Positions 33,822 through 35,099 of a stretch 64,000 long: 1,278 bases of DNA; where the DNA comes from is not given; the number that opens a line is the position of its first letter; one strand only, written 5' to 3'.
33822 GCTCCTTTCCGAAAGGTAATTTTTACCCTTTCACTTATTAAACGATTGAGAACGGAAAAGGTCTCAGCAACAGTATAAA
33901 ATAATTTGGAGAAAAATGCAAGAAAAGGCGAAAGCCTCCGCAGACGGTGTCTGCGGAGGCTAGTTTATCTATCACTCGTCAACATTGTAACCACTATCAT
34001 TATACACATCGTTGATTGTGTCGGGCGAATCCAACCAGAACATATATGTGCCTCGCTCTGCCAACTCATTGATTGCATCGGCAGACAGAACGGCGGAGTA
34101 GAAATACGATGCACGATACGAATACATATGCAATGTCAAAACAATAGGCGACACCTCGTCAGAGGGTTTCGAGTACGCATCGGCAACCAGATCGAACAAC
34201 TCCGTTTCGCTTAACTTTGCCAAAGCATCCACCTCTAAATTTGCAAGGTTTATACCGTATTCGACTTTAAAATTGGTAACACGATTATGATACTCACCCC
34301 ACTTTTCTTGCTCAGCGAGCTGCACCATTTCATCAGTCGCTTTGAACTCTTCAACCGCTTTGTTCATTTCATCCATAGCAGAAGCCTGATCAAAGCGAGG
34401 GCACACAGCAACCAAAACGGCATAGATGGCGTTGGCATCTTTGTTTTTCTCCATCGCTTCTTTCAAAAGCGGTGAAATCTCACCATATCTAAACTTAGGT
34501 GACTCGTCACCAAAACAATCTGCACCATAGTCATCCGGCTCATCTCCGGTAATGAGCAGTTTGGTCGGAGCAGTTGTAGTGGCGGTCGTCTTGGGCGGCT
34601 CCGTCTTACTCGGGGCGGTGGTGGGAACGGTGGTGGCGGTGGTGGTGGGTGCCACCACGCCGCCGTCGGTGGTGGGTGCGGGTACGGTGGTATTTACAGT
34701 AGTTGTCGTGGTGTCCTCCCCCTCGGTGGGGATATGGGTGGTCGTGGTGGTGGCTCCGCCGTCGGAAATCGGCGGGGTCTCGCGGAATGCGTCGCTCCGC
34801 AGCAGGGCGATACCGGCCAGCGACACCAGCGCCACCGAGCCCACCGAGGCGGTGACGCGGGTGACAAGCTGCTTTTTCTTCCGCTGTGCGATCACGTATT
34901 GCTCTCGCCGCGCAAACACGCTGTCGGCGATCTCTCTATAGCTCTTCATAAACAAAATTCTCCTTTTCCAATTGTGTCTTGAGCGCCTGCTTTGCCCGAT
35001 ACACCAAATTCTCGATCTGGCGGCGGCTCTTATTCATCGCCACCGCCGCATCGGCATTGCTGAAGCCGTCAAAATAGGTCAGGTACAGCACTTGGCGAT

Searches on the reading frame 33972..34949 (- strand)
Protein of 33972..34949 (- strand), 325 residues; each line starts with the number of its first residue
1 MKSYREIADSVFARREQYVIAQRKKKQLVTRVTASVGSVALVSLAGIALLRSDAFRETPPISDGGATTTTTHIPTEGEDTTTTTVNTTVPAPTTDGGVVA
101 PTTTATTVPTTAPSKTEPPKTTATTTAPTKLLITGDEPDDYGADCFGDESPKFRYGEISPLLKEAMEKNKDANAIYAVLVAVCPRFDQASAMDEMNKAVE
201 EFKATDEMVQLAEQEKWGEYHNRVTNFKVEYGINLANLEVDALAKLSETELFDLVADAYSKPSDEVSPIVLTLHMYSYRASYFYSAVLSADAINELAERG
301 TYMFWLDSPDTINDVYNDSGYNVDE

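Call 47: find_encoding_contigs(protein=window:33972-34949:-, flank=10000, max_places=4)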
Protein window:33972-34949:- (325 aa): no gene with exactly this product is on record in the collection.
